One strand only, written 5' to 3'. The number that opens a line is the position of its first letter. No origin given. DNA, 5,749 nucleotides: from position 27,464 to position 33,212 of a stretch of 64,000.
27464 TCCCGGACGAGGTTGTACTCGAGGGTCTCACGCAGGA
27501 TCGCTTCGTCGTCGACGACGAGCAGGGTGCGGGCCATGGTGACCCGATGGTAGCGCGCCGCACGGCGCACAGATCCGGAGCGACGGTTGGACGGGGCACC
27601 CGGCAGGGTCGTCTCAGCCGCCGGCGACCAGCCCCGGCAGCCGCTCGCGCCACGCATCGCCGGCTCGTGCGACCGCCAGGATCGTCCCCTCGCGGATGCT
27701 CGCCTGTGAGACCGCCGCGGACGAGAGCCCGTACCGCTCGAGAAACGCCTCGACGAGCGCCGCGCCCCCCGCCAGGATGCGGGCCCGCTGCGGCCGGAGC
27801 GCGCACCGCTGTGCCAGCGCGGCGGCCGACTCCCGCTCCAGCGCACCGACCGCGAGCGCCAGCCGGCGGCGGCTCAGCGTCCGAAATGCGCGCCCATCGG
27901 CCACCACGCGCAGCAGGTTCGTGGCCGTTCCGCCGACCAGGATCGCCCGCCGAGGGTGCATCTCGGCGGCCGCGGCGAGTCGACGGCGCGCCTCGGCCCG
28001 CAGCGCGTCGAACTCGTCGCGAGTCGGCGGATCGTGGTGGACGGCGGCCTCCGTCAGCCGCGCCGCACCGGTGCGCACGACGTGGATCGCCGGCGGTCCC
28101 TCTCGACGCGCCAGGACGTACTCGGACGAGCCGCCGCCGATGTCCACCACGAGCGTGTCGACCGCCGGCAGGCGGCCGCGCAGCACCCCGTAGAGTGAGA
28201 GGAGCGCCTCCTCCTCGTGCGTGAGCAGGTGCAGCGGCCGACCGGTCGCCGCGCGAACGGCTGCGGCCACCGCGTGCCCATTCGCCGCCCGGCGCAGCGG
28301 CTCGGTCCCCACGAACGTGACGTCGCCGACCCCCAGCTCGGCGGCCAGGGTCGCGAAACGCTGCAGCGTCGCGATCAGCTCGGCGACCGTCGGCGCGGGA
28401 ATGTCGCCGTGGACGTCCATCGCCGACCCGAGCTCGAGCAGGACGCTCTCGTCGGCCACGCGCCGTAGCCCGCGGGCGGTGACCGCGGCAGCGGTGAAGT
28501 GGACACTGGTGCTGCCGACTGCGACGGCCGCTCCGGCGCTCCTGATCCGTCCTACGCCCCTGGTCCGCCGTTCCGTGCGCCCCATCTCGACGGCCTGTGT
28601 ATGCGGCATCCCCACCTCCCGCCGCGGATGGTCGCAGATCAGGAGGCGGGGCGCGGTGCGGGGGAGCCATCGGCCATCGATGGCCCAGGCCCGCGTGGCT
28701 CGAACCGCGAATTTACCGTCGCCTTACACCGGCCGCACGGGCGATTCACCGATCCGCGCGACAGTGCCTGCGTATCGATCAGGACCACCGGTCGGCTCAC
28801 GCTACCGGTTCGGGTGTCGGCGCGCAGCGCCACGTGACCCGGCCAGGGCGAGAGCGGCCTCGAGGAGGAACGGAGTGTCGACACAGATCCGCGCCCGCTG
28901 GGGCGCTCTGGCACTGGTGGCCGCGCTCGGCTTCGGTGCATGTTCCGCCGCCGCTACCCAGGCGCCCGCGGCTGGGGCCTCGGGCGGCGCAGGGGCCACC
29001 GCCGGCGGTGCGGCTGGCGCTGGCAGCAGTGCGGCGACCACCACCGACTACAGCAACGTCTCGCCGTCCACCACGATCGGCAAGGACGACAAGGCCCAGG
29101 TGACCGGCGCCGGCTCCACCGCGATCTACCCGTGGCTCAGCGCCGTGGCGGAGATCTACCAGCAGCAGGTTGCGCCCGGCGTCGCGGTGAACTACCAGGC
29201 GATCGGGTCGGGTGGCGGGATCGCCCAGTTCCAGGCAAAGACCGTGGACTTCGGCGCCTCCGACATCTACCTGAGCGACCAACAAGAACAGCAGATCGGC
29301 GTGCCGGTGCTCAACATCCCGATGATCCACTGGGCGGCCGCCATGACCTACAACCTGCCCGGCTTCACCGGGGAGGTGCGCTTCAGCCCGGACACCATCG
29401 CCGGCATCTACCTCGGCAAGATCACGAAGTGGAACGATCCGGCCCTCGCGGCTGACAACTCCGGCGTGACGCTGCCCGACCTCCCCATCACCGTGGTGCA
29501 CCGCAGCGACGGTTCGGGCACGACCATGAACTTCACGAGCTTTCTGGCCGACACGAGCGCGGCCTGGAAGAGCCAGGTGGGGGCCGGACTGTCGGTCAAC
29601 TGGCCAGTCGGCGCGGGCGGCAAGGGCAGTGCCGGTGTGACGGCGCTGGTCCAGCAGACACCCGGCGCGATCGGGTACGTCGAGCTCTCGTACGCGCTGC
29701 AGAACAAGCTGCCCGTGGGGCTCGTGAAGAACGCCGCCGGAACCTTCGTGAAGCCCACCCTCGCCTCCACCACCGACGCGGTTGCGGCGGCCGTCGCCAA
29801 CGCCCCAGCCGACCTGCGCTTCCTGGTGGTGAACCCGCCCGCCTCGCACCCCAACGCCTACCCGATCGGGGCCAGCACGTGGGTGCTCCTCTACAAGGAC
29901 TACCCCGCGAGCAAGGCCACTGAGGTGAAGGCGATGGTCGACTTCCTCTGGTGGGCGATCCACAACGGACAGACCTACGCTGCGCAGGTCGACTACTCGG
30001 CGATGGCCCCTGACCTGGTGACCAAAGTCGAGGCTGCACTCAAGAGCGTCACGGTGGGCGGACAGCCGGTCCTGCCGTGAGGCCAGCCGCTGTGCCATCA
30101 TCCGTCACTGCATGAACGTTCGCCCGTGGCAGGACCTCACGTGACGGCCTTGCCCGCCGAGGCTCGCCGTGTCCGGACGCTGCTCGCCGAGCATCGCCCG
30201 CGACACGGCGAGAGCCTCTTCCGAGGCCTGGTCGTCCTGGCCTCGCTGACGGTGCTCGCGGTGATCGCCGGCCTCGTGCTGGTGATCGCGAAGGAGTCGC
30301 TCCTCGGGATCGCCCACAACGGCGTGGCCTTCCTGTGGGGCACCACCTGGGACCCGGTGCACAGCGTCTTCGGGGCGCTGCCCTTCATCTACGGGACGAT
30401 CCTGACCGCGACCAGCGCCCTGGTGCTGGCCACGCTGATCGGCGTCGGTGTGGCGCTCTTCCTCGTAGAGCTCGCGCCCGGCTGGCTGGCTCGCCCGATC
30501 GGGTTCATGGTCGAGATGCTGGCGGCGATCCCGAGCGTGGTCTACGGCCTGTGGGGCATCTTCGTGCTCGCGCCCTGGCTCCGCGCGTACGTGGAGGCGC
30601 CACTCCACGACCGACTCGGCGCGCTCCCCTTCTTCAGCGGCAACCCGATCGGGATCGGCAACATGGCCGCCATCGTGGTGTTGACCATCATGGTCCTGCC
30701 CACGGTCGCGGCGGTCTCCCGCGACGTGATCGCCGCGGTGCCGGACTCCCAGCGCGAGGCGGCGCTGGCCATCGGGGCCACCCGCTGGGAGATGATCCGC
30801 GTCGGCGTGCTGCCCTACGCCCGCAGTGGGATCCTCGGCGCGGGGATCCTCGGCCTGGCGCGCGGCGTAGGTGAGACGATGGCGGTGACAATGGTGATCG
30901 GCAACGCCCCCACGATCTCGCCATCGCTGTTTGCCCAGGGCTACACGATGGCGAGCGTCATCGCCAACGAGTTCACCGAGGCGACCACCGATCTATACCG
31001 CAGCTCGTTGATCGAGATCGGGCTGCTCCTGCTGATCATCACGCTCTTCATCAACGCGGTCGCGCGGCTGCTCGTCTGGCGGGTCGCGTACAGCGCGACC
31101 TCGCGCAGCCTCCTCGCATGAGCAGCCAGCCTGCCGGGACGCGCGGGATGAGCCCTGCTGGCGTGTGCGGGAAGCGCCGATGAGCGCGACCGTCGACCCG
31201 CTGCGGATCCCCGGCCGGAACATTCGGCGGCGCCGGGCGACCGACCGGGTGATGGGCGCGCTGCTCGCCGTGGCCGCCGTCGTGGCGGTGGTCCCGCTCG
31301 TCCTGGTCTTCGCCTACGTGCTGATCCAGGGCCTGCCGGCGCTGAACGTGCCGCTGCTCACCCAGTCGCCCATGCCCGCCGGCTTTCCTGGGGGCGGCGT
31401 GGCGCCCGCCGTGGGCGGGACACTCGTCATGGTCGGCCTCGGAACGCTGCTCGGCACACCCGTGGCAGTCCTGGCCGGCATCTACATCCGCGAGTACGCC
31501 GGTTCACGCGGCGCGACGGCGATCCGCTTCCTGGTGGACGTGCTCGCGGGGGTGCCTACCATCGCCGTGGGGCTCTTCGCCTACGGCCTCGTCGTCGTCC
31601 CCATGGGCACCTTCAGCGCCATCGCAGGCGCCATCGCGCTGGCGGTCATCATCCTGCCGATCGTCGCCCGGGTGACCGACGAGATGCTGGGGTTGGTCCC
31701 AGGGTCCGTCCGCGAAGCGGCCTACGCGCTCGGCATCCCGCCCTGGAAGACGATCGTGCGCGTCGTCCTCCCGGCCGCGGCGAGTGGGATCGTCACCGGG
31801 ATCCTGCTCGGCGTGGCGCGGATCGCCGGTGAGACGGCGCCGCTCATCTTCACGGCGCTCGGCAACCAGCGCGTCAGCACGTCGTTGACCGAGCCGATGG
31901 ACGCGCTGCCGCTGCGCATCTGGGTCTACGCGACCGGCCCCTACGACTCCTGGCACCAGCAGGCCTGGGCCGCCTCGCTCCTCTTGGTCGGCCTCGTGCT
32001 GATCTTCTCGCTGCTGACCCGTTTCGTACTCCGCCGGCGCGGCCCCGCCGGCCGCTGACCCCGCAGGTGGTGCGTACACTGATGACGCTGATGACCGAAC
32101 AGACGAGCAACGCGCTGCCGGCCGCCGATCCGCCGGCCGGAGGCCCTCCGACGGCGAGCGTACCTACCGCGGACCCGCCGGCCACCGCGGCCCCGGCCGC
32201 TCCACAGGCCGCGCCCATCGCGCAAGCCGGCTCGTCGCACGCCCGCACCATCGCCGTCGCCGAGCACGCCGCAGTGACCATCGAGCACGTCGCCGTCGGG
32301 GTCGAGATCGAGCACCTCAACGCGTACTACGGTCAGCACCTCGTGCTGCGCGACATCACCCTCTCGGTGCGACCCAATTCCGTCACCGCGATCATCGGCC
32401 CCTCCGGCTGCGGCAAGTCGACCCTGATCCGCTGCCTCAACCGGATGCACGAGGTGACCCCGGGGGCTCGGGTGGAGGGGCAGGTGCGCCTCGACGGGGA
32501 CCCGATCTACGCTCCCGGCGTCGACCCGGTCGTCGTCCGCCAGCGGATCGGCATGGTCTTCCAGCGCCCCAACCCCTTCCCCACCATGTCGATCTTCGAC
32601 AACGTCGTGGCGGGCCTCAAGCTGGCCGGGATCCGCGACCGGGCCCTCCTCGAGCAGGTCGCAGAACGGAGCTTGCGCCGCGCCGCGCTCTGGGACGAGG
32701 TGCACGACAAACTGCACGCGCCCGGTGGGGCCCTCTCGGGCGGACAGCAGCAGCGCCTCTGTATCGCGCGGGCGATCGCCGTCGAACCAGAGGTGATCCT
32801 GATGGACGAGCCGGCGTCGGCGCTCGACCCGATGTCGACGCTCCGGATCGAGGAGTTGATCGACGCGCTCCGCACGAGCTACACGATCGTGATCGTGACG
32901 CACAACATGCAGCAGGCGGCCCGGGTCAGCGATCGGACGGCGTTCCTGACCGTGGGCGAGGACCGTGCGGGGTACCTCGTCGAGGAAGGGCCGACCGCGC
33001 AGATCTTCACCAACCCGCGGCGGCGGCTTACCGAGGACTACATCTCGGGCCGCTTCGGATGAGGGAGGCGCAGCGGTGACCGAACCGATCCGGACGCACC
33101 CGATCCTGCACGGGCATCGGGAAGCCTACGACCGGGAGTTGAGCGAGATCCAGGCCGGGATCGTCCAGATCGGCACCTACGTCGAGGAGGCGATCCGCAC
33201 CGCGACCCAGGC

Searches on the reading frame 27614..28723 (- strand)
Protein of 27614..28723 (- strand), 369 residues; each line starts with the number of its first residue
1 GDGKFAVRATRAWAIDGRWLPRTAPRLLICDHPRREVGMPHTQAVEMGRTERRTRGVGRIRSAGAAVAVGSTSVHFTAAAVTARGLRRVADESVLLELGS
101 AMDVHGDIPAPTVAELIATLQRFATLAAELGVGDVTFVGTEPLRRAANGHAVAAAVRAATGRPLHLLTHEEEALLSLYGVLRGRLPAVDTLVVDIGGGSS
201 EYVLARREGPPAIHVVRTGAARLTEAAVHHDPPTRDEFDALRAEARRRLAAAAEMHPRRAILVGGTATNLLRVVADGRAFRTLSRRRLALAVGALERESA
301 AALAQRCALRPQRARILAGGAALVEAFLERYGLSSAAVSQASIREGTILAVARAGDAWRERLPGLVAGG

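Call 7: search_protein_families(library=pfam, proteins=[window:27614-28723:-], max_evalue=0.001)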
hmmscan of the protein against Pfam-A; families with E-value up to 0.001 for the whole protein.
window:27614-28723:- (369 aa): 1 family
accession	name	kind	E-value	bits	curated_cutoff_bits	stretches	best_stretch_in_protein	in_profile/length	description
PF02541.22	Ppx-GppA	-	2.2e-35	122.9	27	1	81-350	5-280/285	Ppx/GppA phosphatase family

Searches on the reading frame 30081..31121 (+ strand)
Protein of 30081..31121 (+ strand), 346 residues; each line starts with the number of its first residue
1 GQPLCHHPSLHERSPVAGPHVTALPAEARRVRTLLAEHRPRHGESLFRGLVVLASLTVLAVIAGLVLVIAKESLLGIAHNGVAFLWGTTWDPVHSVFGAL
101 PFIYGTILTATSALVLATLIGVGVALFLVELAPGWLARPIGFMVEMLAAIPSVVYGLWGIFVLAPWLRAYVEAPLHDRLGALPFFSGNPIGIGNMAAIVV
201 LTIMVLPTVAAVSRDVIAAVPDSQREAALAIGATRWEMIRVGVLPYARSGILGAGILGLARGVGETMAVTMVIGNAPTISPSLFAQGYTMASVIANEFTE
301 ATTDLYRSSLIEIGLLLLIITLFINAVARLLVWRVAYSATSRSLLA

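Call 7: search_protein_families(library=pfam, proteins=[window:30081-31121:+], max_evalue=0.001)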
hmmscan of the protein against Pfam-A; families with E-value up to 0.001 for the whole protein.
window:30081-31121:+ (346 aa): 1 family
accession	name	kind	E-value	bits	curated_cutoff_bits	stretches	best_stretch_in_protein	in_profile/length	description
PF00528.27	BPD_transp_1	-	2.1e-14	54.1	26.4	1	120-335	4-182/184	Binding-protein-dependent transport system inner membrane component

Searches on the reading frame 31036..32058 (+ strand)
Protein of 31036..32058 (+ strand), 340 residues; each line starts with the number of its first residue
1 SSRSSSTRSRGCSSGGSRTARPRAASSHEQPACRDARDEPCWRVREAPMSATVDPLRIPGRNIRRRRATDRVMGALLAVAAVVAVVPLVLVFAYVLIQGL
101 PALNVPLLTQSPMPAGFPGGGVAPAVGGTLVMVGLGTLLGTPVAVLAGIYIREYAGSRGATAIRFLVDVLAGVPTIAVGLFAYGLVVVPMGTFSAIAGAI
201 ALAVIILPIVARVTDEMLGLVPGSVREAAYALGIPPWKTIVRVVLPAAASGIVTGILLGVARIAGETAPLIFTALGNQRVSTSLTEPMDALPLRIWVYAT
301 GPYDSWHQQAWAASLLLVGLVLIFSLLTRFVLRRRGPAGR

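Call 7: search_protein_families(library=pfam, proteins=[window:31036-32058:+], max_evalue=0.001)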
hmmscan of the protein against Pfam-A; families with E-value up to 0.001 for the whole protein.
window:31036-32058:+ (340 aa): 1 family
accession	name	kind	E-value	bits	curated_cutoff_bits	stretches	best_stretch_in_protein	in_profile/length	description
PF00528.27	BPD_transp_1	-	1.1e-18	68.1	26.4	1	144-334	1-181/184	Binding-protein-dependent transport system inner membrane component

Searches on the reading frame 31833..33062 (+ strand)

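Call 7: search_protein_families(library=pfam, proteins=[window:31833-33062:+], max_evalue=0.001)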
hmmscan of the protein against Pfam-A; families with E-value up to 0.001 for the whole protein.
window:31833-33062:+ (409 aa): 8 families
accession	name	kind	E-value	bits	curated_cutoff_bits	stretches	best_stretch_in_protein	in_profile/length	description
PF00005.33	ABC_tran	-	2.4e-31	109.6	25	1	172-328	1-136/137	ABC transporter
PF13304.12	AAA_21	-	4.4e-10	40.5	27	1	184-226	1-40/304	AAA domain, putative AbiEii toxin, Type IV TA system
PF02463.25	SMC_N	-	2.6e-07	30.7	40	0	300-365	136-205/220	RecF/RecN/SMC N terminal domain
PF13401.12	AAA_22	-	2.8e-05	24.9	27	1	182-292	5-95/130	AAA domain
PF13191.12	AAA_16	-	0.00012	23.1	32.6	1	180-353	23-166/167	AAA ATPase domain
PF13476.12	AAA_23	-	0.00023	22.3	27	1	158-202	3-39/201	AAA domain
PF20703.3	nSTAND1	-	0.00028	21.1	27.1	1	160-201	11-52/379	Novel STAND NTPase 1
PF13555.12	AAA_29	-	0.00051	20.2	27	0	176-199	16-39/61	P-loop containing region of AAA domain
